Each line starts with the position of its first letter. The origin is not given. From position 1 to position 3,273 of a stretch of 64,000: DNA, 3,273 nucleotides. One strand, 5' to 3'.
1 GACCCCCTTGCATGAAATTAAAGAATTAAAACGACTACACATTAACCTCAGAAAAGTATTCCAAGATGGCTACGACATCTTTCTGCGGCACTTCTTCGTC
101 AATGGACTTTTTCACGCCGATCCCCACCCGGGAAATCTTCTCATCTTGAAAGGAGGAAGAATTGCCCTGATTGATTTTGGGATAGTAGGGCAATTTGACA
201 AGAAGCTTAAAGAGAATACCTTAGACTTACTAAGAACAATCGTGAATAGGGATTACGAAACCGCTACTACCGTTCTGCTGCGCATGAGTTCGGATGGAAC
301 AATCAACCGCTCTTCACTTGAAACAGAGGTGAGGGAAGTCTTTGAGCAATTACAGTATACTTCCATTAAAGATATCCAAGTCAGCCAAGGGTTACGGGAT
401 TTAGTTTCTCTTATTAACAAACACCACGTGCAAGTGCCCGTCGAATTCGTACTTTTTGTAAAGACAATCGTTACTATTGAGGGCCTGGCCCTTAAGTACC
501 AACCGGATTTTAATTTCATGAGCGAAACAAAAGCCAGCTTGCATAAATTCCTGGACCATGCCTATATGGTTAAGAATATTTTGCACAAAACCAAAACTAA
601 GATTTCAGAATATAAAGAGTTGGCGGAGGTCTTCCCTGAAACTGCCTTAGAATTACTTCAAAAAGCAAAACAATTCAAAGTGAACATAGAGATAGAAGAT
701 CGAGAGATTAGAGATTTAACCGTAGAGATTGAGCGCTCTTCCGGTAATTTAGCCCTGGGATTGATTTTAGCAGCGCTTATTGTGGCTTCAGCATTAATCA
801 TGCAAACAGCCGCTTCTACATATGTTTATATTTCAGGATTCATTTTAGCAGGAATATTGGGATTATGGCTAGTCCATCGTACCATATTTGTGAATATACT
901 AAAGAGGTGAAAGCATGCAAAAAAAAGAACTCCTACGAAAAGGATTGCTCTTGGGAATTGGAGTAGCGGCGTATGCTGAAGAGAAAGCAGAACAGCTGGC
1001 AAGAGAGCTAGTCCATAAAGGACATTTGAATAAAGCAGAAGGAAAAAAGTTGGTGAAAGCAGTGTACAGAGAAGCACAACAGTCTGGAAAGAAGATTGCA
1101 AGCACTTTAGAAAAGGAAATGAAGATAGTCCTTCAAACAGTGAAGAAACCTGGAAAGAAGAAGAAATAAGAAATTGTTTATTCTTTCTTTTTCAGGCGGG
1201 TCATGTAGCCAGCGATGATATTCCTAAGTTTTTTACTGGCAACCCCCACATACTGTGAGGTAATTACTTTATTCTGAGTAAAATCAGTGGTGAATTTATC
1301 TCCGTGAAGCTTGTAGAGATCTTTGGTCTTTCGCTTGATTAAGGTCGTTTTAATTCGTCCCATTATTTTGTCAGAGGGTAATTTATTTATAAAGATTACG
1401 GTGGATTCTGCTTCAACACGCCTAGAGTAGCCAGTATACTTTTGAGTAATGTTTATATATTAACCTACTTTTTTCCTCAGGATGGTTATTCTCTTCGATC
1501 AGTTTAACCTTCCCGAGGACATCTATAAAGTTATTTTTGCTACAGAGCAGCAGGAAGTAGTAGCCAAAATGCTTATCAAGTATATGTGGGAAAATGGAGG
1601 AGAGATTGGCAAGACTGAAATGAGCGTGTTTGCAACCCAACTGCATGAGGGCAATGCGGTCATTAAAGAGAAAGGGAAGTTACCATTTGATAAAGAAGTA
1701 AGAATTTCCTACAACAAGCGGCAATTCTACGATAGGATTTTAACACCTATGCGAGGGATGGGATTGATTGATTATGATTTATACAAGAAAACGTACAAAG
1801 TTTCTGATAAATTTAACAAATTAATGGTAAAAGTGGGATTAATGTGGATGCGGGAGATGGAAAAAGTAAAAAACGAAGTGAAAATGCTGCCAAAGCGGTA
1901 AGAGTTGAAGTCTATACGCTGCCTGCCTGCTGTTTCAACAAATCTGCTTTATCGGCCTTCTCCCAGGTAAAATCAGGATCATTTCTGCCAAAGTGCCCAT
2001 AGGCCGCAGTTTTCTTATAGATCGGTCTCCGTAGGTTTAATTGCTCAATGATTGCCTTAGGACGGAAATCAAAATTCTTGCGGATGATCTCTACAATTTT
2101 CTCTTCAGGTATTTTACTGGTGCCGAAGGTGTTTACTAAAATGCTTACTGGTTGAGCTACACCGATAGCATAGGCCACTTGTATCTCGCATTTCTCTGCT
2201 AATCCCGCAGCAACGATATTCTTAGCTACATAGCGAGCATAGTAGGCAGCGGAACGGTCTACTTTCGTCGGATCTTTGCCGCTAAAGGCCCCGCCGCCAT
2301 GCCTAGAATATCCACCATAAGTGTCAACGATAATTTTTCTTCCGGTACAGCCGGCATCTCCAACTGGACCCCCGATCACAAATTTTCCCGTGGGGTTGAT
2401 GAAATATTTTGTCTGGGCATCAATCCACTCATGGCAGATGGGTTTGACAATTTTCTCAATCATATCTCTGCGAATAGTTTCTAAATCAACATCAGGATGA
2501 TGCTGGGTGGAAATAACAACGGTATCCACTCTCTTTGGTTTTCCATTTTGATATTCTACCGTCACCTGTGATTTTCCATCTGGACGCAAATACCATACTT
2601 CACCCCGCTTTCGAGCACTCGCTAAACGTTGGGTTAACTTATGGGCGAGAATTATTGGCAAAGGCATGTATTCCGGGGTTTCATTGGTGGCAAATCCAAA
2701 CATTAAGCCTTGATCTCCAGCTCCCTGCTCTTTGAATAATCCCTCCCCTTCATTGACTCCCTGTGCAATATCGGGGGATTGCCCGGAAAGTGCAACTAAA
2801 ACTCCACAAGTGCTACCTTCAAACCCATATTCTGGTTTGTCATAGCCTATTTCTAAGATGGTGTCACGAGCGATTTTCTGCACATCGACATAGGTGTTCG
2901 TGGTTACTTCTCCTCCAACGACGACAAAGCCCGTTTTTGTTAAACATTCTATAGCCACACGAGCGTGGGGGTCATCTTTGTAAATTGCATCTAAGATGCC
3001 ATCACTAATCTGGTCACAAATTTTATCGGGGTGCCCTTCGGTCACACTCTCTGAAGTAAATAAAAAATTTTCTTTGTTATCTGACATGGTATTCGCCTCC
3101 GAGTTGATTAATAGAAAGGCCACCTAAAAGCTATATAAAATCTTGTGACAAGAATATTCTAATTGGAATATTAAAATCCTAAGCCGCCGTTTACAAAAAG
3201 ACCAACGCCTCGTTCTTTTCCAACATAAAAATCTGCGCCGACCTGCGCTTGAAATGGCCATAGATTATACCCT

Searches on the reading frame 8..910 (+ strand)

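Call 5: search_protein_families(library=pfam, proteins=[window:8-910:+], max_evalue=1)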
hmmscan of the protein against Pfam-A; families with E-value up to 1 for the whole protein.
window:8-910:+ (300 aa): 5 families
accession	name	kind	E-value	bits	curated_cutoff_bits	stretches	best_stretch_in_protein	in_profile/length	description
PF03109.22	ABC1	-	1.4e-19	70.7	22.9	1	3-87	157-241/244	ABC1 atypical kinase-like domain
PF01636.29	APH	-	0.00019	21.7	23.2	1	32-58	168-195/239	Phosphotransferase enzyme family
PF00069.31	Pkinase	-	0.0015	18.4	31.7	1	26-68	111-153/263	Protein kinase domain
PF01603.26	B56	-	0.0099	15.3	25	1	62-155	134-227/413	Protein phosphatase 2A regulatory B subunit (B56 family)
PF03994.20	DUF350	-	0.011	16.2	26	1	244-295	40-91/133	Domain of Unknown Function (DUF350)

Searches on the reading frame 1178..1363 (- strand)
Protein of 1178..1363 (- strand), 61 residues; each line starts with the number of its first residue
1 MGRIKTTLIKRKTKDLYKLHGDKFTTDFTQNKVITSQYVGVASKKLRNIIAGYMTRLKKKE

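Call 99: search_protein_families(library=pfam, proteins=[window:1178-1363:-], max_evalue=0.001)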
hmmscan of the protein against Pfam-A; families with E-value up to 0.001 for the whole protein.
window:1178-1363:- (61 aa): 1 family
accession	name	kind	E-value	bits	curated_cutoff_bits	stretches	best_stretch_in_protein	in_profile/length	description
PF00833.23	Ribosomal_S17e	-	1e-11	45.2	22.8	1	1-60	1-60/122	Ribosomal S17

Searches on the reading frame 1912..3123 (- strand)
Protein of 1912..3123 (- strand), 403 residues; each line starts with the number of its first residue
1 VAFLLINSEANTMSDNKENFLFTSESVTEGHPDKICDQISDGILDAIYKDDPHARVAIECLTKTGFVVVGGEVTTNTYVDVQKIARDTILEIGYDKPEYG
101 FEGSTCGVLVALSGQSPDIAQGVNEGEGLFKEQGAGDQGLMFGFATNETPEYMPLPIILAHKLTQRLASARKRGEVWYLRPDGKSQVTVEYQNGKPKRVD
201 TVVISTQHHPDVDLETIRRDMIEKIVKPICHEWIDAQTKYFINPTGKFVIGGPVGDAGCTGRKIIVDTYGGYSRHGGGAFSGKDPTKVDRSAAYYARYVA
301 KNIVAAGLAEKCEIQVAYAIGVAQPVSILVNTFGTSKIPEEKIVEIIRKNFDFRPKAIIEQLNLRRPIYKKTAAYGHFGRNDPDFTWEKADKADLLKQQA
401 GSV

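Call 5: search_protein_families(library=pfam, proteins=[window:1912-3123:-], max_evalue=1)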
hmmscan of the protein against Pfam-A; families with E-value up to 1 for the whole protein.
window:1912-3123:- (403 aa): 3 families
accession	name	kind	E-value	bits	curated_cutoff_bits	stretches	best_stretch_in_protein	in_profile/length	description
PF02773.21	S-AdoMet_synt_C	-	7.4e-72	240.2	25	1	250-389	1-138/138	S-adenosylmethionine synthetase, C-terminal domain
PF02772.21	S-AdoMet_synt_M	-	6.2e-51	172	29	1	132-248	1-120/120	S-adenosylmethionine synthetase, central domain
PF00438.25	S-AdoMet_synt_N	-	1.4e-43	147.9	33.1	1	19-117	1-99/99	S-adenosylmethionine synthetase, N-terminal domain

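Call 6: search_protein_families(library=ncbifam, proteins=[window:1912-3123:-], max_evalue=1)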
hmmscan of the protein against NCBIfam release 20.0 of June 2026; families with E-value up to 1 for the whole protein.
window:1912-3123:- (403 aa): 3 families
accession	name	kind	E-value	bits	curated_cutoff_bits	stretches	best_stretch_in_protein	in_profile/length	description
TIGR01034.1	metK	equivalog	1e-179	597.3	309.4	1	21-398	1-375/377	methionine adenosyltransferase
NF003362.0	PRK04439.1-1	equivalog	0.011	14.4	481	1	224-353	256-383/406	methionine adenosyltransferase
NF006842.0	PRK09357.2-3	equivalog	0.017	13.8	695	1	12-74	283-347/440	dihydroorotase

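Call 35: find_related_loci(query=window:1912-3123:-, collection=genome_contigs, flank=10000)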
Query window:1912-3123:- (403 aa) in genome_contigs; peptide patterns used: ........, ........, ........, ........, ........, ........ (x = any residue, [..] = any of these).
600 stretches matched a pattern (row limit reached: there are more); 598 encode a relative of the query (tblastn E <= 1e-3); the best 80 are kept; 80 distinct loci.
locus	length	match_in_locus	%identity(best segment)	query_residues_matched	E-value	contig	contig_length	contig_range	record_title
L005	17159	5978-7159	84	6-399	0e+0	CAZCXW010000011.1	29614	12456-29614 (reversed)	MAG TPA_asm: uncultured Methanosarcinales archaeon isolate binchicken_co38_1374 genome assembly, contig: NODE_3211_lengt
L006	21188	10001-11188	85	6-403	0e+0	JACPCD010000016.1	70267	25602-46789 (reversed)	MAG: Candidatus Woesearchaeota archaeon isolate NC_groundwater_274_Ag_S-0.2um_44_14 S5_GD2017_2_S2_scaffold_1333, whole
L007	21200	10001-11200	78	3-402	0e+0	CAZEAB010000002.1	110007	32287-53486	MAG TPA_asm: uncultured Methanosarcinales archaeon isolate SRP200020_co5_83 genome assembly, contig: NODE_221_length_110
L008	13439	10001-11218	78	4-403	0e+0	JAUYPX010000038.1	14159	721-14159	MAG: Nanoarchaeota archaeon isolate C4_metabat.bin.63 C4_k141_515249, whole genome shotgun sequence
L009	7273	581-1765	81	4-400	0e+0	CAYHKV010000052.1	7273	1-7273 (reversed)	MAG TPA_asm: uncultured Methanosarcinales archaeon isolate ERP119705_co13_634 genome assembly, contig: NODE_12865_length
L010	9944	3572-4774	68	3-401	0e+0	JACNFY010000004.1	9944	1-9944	MAG: Nanobdellati archaeon isolate NIOZ-UU113 NIOZ-UU_NODE_8533_length_9944_cov_8.81333, whole genome shotgun sequence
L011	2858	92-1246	70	16-400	0e+0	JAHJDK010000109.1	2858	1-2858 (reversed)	MAG: Nanoarchaeota archaeon isolate Modern_marine.mb.57 Modern_marine.mb.57_k141_1111108, whole genome shotgun sequence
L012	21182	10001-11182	69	3-401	0e+0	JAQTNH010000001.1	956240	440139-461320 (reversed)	MAG: Candidatus Nanoarchaeia archaeon isolate STA_6 NODE_3_length_956240_cov_8.774269_Sandtown_A, whole genome shotgun s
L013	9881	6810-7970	68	16-403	2e-180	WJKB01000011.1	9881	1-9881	MAG: Candidatus Woesearchaeota archaeon isolate Bin_568 k141_379772, whole genome shotgun sequence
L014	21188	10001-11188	67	17-401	2e-178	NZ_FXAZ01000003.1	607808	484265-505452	Paenibacillus aquistagni strain 11, whole genome shotgun sequence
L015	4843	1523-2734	67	1-401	0e+0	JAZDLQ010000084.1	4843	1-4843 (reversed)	MAG: archaeon isolate MEGAHIT-group-0.609 k141_3979303, whole genome shotgun sequence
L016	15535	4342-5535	67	17-403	2e-177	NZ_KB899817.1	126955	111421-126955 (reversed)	Cohnella laeviribosi DSM 21336 F560DRAFT_scaffold00010.10, whole genome shotgun sequence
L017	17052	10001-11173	67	21-400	1e-176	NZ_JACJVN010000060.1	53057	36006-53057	Cohnella lubricantis strain DSM 103658 contig_61, whole genome shotgun sequence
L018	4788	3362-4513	69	13-401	0e+0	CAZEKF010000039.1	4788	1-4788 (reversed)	MAG TPA_asm: uncultured Methanosarcinales archaeon isolate SRP200020_co7_100 genome assembly, contig: NODE_12073_length_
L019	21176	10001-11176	67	21-401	5e-177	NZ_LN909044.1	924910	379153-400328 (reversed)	Paenibacillus senegalimassiliensis strain SIT18, whole genome shotgun sequence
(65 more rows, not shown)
